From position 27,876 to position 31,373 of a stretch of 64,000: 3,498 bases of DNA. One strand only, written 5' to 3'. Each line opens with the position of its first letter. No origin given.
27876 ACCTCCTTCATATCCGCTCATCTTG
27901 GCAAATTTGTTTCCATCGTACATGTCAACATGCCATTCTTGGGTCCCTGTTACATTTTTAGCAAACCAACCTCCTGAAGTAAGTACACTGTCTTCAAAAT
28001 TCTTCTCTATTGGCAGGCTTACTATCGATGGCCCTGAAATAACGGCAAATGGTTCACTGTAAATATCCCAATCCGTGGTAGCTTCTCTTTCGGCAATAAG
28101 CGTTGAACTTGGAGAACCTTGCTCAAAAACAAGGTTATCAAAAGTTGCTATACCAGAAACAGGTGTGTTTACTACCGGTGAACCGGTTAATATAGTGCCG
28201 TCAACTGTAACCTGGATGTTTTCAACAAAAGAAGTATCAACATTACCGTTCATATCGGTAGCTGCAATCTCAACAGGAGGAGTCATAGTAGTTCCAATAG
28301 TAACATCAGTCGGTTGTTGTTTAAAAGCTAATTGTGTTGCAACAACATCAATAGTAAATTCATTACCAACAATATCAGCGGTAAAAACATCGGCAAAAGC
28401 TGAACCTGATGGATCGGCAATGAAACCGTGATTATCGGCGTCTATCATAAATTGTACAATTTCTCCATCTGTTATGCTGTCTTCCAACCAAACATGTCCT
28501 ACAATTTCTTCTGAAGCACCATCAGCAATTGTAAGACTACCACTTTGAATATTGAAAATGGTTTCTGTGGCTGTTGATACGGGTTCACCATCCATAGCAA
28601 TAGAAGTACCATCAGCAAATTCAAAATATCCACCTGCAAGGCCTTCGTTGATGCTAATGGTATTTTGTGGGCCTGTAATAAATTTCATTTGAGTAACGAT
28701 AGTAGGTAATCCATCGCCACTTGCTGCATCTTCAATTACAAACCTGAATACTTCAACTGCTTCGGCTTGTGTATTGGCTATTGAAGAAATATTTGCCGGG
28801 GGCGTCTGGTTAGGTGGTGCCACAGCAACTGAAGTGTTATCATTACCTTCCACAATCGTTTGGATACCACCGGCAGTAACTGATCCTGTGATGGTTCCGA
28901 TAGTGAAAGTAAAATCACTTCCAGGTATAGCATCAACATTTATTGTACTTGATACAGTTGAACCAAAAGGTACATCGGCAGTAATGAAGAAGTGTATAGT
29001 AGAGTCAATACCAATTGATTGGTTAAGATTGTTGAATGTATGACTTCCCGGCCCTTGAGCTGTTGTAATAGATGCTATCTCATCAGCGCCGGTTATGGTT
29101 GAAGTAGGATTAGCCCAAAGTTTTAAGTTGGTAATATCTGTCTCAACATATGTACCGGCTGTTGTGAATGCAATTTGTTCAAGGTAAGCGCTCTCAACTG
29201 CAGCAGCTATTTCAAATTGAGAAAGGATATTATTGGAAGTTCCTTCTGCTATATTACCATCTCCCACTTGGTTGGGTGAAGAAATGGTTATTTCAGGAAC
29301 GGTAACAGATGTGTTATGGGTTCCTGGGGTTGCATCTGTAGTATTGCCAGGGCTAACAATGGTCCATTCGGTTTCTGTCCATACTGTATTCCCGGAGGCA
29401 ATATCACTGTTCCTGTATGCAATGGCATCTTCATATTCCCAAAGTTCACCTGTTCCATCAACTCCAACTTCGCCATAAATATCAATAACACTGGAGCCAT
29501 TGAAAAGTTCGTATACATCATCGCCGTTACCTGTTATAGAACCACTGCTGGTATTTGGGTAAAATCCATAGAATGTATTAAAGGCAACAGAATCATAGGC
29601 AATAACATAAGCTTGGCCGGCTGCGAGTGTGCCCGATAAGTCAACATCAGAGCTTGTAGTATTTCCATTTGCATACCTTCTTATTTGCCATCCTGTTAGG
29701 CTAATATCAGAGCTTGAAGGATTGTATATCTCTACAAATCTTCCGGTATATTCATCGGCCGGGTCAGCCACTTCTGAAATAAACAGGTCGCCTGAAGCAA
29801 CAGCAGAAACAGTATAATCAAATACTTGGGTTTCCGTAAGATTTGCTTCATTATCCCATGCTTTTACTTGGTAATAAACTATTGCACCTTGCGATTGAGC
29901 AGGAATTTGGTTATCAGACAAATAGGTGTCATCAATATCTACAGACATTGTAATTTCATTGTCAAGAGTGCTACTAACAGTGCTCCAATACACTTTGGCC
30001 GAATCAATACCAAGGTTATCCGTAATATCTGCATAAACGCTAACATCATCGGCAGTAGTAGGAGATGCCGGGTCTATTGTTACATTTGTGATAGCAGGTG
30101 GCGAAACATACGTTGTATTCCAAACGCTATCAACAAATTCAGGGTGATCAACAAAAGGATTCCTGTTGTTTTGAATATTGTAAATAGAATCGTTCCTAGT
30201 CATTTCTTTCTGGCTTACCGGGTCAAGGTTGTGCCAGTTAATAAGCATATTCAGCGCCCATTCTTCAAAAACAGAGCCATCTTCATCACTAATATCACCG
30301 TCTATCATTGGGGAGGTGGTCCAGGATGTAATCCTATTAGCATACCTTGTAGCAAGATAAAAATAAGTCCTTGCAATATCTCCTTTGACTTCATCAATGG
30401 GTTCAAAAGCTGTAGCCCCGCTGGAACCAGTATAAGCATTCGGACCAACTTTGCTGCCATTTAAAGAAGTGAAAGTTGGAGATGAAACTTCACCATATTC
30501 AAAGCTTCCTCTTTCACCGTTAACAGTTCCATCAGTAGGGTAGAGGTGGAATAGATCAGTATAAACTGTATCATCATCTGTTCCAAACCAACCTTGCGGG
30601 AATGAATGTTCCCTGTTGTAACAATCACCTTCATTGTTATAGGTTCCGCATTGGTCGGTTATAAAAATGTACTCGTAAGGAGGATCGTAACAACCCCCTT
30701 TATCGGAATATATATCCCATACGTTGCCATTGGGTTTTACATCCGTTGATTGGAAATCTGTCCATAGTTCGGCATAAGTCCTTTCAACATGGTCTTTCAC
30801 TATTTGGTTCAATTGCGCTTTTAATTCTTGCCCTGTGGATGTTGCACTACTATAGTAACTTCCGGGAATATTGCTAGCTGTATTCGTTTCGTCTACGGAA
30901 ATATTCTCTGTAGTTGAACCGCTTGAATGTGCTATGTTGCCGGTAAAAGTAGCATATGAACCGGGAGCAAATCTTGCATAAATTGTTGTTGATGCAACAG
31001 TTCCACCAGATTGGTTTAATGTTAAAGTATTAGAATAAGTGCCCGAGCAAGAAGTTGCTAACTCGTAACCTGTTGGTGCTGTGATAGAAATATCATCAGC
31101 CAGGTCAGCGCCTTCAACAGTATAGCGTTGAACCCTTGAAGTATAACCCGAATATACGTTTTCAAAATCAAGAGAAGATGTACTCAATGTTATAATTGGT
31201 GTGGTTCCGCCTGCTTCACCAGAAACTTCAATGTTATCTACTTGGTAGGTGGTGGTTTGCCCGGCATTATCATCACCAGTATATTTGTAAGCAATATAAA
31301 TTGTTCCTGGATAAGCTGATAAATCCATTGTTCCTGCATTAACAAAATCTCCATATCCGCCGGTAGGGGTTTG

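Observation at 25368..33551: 2727-aa T9SS-sorted protein combining two lamin-tail-like domains, an Endonuclease I core and five large repeat modules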

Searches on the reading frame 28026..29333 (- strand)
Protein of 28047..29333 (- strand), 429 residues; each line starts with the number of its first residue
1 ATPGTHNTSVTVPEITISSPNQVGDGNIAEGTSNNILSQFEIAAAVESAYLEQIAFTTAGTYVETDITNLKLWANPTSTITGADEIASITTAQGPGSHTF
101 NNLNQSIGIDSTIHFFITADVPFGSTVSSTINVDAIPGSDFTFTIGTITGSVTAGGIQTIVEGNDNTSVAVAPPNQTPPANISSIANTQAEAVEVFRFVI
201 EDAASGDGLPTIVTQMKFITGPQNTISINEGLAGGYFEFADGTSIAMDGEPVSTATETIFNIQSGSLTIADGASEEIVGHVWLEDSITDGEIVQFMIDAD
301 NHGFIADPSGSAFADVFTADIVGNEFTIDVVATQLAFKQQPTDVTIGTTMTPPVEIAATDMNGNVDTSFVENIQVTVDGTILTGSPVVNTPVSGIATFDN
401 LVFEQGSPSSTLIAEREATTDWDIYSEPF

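Call 23: find_homologous_proteins(query=window:28026-29303:-, max_evalue=0.00001)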
Query seq(426 aa) (426 aa): 3 proteins with E <= 0.00001 among 8000 candidates.
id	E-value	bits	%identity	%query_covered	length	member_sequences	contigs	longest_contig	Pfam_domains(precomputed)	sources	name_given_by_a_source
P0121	4.2e-18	84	40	35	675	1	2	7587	-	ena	-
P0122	9.5e-17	79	42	32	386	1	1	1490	-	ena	-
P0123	8.7e-6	43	31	27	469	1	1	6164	PF18962.8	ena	-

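Call 33: search_protein_representatives(protein=window:28047-29333:-)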
Query: 429 residues. Proteins with E-value up to 0.001 (for the whole library): 2107; up to 1e-10: 1169; up to 1e-30: 322. The best 150 are listed.
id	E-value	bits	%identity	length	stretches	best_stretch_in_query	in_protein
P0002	2.5e-238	807.1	89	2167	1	1-429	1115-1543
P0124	4.4e-144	496.7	36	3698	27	318-404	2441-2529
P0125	8.5e-140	482.6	32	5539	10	164-429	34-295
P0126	1.6e-122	425.7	32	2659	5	121-403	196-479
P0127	1.1e-109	383.5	30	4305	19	27-394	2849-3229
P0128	3.6e-99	348.9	35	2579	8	10-167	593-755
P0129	2.0e-96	339.9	38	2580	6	12-166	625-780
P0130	5.8e-92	325.1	35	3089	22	330-414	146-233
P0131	6.0e-91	321.8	32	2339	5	150-414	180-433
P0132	2.3e-88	313.3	35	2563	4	145-429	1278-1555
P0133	1.6e-87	310.5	37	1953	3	144-419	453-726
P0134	4.5e-85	302.5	33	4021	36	331-414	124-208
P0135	6.6e-85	301.9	42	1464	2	159-415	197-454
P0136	1.8e-84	300.5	34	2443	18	298-412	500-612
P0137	2.1e-80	287.1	38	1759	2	111-414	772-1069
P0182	7.8e-57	209.5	34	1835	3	160-377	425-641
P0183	8.4e-57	209.4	36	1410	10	320-414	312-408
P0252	1.7e-43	165.5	31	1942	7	190-414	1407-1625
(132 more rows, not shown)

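Call 34: predict_structure(alignment_id=A1)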
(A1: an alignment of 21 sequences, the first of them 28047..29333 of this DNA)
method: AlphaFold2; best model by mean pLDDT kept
length: 429 residues; sequences in the alignment: 21
mean_pLDDT: 91.8   pTM: 0.72
mean pLDDT of the five models: 91.8, 91.2, 86.3, 85.8, 84.3
residues with pLDDT >= 90: 332; 70-90: 85; 50-70: 7; < 50: 5
segments of 3 or more residues with pLDDT < 50: 6-8
pLDDT, mean of each block of 10 residues (from residue 1): 52 91 89 94 94 97 94 95 94 91 94 97 88 96 95 94 87 95 92 97 81 97 93 95 96 93 96 96 92 97 92 94 97 94 88 94 93 89 85 94 85 88 91
secondary structure, 60 per line:
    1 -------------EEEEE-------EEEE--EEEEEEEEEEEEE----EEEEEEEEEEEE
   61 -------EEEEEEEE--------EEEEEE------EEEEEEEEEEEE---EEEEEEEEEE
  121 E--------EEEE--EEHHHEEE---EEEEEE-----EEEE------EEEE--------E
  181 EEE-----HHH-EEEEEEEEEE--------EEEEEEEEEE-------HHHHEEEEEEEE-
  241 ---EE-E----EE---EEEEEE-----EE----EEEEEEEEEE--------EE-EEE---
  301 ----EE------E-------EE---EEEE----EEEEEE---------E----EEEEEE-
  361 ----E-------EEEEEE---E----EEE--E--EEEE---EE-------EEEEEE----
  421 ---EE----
elements in order: E14-18 E26-29 E32-44 E49-60 E68-75 E84-89 E96-107 E111-121 E130-133 E141-143 E147-152 E158-161 E168-171 E180-183 E193-202 E211-220 H228-231 E232-239 E257-262 E274-283 E295-297 E326-329 E334-339 E354-359 E373-378 E387-389 E395-398 E411-416

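Call 38: fold_search(model_id=the predicted structure, library=pdb)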
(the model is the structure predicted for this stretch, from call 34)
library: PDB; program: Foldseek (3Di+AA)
matches with E <= 10: 1514; with E <= 0.001: 96
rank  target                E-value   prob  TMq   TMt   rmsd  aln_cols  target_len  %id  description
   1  8beg_B                1.6e-08  1.00  0.20  0.16  17.2       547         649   10  Structure of Ig-like domains from PrgB (released 2022-11-30)
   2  8beg_A                2.5e-08  1.00  0.20  0.16  16.8       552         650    9  Structure of Ig-like domains from PrgB (released 2022-11-30)
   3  7nxd_A                4.9e-07  1.00  0.25  0.15  15.8       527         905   10  Cryo-EM structure of human integrin alpha5beta1 in the half-bent conformation (released 2021-08-25)
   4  9e8a_A                9.2e-07  1.00  0.28  0.16  16.7       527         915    8  Integrin aIIbb3 bent conformation from human platelet membrane crude preparation (released 2025-10-15)
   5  3ije_A                1.4e-06  1.00  0.21  0.12  18.7       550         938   10  Crystal structure of the complete integrin alhaVbeta3 ectodomain plus an Alpha/beta transmembrane fragment (released 2009-09-29)
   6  8xei_A                1.4e-06  0.99  0.20  0.12  18.6       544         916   10  Cryo-EM structure of integrin ITGAV/ITGB3 complex, conformation 1 (released 2024-12-18)
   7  3f85                  1.8e-06  1.00  0.20  0.20  15.5       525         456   10  Structure of fusion complex of homo trimeric major pilin subunits CfaB of CFA/I fimbirae from ETEC E. coli (released 2009-08-11)
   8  8t2v_A                1.9e-06  1.00  0.26  0.15  17.4       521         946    9  Cryo-EM Structures of Full-length Integrin alphaIIbbeta3 in Native Lipids (released 2023-07-26)
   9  9ijj_h                2.0e-06  1.00  0.17  0.07  22.3       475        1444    7  In situ structure of the central apparatus in mouse sperm axoneme. (released 2025-06-04)
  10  4mmx_A                3.2e-06  0.99  0.18  0.11  19.8       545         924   11  Integrin AlphaVBeta3 ectodomain bound to the tenth domain of Fibronectin (released 2014-03-26)
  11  7l0o_B                3.4e-06  1.00  0.23  0.22  16.5       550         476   10  Streptococcus gordonii C123 Domain(s)-Structural and Functional Analysis (released 2021-09-08)
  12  4mmz_A                3.4e-06  1.00  0.23  0.13  18.8       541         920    9  Integrin AlphaVBeta3 ectodomain bound to an antagonistic tenth domain of Fibronectin (released 2014-03-26)
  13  9lr7_B                4.3e-06  1.00  0.23  0.24  18.1       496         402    8  Crystal Structure of the Basal pilin EbpB from Enterococcus faecalis. (released 2025-07-16)
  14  8gcd_A                4.3e-06  1.00  0.24  0.14  17.7       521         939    9  Full length Integrin AlphaIIbBeta3 in inactive state (released 2024-03-06)
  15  7s63_A                4.5e-06  1.00  0.18  0.07  23.3       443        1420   11  Native-form oocyte/egg Alpha-2-Macroglobulin (A2Moo) tetramer (released 2022-01-05)
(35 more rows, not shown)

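Call 72: search_protein_families(library=ncbifam, proteins=[window:28047-29333:-], max_evalue=0.01)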
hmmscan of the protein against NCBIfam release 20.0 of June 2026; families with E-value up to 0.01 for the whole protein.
window:28047-29333:- (429 aa): 0 families

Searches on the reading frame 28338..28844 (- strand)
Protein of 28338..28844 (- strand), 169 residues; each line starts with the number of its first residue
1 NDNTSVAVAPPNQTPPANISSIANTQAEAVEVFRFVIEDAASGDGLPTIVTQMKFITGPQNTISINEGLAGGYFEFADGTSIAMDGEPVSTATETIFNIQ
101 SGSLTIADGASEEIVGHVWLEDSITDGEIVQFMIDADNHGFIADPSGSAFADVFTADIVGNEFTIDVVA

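Call 21: search_protein_families(library=pfam, proteins=[window:28338-28844:-], max_evalue=1)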
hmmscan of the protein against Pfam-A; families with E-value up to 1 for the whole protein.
seq(169 aa): 1 family
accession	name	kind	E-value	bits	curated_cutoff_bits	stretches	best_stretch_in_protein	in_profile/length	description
PF18002.7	T6_Ig_like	-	0.029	14.8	25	1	73-129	36-92/145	T6 antigen Ig like domain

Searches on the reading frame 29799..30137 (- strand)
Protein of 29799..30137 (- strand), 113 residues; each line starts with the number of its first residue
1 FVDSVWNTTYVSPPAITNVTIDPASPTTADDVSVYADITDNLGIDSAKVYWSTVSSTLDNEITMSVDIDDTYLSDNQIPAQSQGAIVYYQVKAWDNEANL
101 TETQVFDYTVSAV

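Call 21: search_protein_families(library=pfam, proteins=[window:29799-30137:-], max_evalue=1)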
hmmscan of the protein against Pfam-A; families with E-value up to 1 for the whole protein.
seq(113 aa): 1 family
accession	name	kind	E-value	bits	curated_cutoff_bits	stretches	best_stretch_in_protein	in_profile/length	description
PF03767.20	Acid_phosphat_B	-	0.081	12.9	27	1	44-96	60-112/230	HAD superfamily, subfamily IIIB (Acid phosphatase)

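Call 72: search_protein_families(library=ncbifam, proteins=[window:29799-30137:-], max_evalue=0.01)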
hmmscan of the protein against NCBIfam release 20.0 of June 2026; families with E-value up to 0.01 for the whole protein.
seq(113 aa): 0 families

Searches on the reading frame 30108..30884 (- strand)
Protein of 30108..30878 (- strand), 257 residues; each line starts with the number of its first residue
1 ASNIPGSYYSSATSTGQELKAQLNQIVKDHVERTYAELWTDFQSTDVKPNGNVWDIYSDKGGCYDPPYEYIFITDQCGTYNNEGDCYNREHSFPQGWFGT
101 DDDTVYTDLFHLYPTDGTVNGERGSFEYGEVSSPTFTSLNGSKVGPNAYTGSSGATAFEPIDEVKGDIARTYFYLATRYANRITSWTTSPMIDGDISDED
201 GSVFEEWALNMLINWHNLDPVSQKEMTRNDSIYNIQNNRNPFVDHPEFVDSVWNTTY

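Call 9: search_solved_structures(query=window:30108-30878:-, max_evalue=0.01, show_alignments=3)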
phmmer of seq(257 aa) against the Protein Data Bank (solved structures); distinct sequences matched with E-value up to 0.01: 5.
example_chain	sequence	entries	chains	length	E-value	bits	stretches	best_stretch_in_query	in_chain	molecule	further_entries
1ouo_A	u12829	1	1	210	1.6e-08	37.6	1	106-184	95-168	Nuclease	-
1oup_A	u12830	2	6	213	1.6e-08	37.6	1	106-183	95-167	Nuclease | ENDONUCLEASE I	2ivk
2g7e_A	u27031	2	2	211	6.6e-07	32.3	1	105-185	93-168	Endonuclease I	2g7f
2pu3_A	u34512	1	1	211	6.8e-07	32.3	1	105-182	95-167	Endonuclease I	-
2vnd_A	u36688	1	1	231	9.1e-07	31.9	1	105-185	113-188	ENDONUCLEASE I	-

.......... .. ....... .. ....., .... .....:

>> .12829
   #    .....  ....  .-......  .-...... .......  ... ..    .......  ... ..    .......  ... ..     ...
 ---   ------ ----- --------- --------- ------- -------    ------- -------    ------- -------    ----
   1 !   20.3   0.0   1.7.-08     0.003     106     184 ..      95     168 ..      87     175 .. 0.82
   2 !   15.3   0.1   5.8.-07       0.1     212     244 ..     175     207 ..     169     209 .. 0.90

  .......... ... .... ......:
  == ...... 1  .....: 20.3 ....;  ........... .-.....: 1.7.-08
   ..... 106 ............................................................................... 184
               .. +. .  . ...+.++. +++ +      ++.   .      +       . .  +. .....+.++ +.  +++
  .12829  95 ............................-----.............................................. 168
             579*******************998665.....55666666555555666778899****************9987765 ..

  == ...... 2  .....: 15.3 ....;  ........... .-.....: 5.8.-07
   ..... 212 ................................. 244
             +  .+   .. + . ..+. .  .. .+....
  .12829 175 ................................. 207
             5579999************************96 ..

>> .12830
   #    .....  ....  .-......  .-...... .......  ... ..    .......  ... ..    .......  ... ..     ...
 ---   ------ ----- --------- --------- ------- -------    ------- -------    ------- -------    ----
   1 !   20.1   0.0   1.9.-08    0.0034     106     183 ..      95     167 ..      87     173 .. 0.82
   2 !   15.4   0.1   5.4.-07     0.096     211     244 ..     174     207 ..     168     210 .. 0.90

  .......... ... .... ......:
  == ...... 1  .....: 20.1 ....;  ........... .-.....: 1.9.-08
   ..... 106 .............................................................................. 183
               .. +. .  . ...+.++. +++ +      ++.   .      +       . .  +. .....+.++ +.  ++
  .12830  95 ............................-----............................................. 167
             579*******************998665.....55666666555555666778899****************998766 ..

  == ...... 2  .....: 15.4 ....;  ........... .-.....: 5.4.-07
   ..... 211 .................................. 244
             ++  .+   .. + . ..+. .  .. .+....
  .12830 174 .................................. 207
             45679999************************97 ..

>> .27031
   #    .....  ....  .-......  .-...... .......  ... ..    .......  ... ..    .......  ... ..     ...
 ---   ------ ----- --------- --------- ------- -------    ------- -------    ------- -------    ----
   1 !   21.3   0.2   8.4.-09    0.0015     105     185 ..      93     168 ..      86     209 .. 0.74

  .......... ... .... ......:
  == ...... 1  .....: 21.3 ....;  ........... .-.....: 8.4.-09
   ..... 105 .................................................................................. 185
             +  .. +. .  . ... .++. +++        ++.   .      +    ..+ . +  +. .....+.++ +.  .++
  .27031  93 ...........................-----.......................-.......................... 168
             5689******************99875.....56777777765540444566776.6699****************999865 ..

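Call 32: search_solved_structures(query=A2, max_evalue=0.01, show_alignments=2)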
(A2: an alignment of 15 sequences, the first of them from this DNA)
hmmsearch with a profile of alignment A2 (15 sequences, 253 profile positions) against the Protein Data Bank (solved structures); distinct sequences matched with E-value up to 0.01: 5.
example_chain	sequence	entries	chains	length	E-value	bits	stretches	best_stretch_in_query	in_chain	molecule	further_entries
1oup_A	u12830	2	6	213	9.1e-19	71.4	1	98-243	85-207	Nuclease | ENDONUCLEASE I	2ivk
1ouo_A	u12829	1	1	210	9.2e-19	71.4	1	89-243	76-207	Nuclease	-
2pu3_A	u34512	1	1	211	3.6e-17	66.2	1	102-242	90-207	Endonuclease I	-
2g7e_A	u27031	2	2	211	2.5e-14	56.9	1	105-242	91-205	Endonuclease I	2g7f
2vnd_A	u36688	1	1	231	3.2e-14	56.5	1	105-242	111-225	ENDONUCLEASE I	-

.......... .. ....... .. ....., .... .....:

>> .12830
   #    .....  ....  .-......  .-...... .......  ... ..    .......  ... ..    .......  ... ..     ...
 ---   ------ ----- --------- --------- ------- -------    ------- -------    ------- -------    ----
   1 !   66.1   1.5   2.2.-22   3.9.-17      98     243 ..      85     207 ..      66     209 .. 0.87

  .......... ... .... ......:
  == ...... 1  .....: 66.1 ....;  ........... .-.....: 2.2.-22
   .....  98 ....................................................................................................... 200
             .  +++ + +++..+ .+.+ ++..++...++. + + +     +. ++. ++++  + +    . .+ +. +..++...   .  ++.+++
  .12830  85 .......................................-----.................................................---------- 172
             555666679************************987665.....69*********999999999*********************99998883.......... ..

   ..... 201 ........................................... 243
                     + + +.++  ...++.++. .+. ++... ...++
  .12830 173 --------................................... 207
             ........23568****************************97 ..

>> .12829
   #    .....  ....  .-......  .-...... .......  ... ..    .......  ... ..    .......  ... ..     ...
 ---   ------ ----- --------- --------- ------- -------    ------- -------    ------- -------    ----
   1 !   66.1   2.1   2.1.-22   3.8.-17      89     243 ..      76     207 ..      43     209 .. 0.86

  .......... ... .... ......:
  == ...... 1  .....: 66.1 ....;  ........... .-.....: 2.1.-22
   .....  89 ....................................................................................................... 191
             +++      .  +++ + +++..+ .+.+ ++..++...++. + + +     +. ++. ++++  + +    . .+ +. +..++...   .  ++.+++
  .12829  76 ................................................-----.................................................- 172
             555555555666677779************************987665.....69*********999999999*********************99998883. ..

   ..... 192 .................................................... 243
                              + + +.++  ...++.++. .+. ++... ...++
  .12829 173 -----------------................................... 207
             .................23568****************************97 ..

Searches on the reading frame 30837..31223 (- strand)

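Call 21: search_protein_families(library=pfam, proteins=[window:30837-31223:-], max_evalue=1)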
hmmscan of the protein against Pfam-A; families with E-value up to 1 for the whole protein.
seq(129 aa): 2 families
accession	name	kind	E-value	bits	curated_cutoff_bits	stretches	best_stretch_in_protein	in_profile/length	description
PF18850.6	LPD30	-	0.096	13.3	27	1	65-121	11-64/120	Large polyvalent protein associated domain 30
PF05009.17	EBV-NA3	-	0.27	11.2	24.4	1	13-67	25-78/254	Epstein-Barr virus nuclear antigen 3 (EBNA-3)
